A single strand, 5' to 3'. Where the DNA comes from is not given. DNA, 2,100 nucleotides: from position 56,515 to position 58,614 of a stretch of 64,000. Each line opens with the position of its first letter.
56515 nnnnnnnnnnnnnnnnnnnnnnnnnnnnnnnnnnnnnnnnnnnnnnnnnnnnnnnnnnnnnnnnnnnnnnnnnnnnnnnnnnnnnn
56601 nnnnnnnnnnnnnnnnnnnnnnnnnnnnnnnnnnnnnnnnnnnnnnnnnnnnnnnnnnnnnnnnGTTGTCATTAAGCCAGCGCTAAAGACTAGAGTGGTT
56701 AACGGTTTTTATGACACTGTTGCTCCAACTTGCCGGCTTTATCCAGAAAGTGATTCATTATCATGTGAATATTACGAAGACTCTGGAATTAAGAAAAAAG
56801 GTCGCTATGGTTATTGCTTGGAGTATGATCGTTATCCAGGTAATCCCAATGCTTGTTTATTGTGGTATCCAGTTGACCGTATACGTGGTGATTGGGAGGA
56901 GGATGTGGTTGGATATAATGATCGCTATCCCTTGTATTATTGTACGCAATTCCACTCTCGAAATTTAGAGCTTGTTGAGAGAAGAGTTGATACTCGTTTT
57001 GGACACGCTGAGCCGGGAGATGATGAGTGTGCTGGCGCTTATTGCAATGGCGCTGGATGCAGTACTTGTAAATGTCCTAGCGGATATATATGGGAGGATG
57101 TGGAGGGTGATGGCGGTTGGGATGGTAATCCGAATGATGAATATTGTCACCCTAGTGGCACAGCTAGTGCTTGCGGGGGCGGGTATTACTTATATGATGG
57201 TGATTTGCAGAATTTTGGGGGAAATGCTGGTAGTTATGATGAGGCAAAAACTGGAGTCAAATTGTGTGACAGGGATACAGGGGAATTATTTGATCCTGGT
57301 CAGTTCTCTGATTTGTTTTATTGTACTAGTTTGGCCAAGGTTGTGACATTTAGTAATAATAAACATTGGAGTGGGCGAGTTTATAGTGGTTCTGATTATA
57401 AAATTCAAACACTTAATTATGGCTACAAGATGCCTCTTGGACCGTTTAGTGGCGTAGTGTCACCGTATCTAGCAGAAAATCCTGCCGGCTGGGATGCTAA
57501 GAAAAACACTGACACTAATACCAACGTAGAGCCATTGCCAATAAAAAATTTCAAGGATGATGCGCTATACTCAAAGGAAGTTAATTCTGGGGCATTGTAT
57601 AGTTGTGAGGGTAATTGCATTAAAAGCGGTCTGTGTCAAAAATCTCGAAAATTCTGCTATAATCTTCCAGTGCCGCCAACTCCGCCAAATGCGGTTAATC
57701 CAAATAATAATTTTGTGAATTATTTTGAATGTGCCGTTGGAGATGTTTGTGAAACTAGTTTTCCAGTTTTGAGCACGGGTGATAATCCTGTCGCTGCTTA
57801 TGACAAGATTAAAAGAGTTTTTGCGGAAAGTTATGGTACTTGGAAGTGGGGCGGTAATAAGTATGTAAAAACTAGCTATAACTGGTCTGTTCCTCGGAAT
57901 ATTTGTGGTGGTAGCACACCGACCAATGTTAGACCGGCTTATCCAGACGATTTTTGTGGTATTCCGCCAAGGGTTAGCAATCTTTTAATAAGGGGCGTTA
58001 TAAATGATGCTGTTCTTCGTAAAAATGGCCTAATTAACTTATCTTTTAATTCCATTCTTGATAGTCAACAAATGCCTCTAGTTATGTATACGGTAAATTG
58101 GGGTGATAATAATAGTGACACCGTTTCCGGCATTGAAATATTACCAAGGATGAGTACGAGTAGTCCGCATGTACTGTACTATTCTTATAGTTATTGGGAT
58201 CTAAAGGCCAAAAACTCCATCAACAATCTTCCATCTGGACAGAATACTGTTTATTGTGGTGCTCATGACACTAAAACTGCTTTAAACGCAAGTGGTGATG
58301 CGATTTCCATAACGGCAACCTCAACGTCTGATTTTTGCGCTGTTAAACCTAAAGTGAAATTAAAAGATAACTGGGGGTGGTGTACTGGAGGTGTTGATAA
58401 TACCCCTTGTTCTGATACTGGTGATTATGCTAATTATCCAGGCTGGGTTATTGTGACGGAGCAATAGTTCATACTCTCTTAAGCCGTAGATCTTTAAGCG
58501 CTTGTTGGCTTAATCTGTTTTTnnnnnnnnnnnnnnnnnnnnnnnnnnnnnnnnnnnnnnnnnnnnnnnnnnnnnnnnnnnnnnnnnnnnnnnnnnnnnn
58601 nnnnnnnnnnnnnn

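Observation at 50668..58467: Giant protein built from four CBM4/9-like modules interleaved with a recurrent Cys-pair motif (C-x3-6-GC-x2-aromatic)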

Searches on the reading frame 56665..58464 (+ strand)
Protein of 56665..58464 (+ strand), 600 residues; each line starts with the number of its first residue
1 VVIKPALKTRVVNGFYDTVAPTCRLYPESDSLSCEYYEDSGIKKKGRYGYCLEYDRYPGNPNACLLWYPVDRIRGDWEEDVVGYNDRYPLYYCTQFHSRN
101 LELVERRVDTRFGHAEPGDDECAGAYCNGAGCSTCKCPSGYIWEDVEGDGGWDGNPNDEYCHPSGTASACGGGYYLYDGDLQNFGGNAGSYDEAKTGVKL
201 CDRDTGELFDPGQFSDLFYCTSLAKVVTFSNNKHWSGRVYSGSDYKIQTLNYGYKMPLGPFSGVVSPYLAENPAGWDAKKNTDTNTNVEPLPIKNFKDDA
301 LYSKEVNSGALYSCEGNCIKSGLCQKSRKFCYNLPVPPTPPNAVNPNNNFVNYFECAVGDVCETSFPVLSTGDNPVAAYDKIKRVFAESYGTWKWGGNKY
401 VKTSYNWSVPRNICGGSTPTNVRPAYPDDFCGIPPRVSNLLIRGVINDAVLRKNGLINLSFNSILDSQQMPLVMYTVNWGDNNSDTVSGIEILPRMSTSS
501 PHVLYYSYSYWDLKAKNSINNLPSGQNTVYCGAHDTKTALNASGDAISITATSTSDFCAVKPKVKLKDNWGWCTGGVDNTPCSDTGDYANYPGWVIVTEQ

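Call 93: search_solved_structures(query=A5, max_evalue=5)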
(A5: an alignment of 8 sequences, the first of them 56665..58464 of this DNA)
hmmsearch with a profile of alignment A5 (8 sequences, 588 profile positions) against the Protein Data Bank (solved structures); distinct sequences matched with E-value up to 5: 3.
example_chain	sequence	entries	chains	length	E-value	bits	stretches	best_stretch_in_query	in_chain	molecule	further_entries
6ybb_A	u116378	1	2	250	2.1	10.6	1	125-180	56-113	Bacterial cellulose secretion regulator BcsQ, R156E mutant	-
6ybu_A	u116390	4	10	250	2.1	10.5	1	125-180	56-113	Bacterial cellulose secretion regulator BcsQ | Cell division protein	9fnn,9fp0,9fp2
6yar_A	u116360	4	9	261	2.3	10.4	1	125-180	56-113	Bacterial cellulose secretion regulator BcsQ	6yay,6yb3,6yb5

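Call 94: search_protein_families(library=pfam, alignment_id=A5, max_evalue=0.1)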
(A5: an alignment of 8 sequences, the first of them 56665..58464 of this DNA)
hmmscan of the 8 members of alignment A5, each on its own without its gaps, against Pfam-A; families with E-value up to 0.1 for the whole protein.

A. member 1, window:56665-58464:+ (600 aa): 0 families

B. families by the number of members that match (of 8 scanned): 1 family
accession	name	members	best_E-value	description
PF18886.6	DUF5649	1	0.027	Repeats of unknown function (DUF5649)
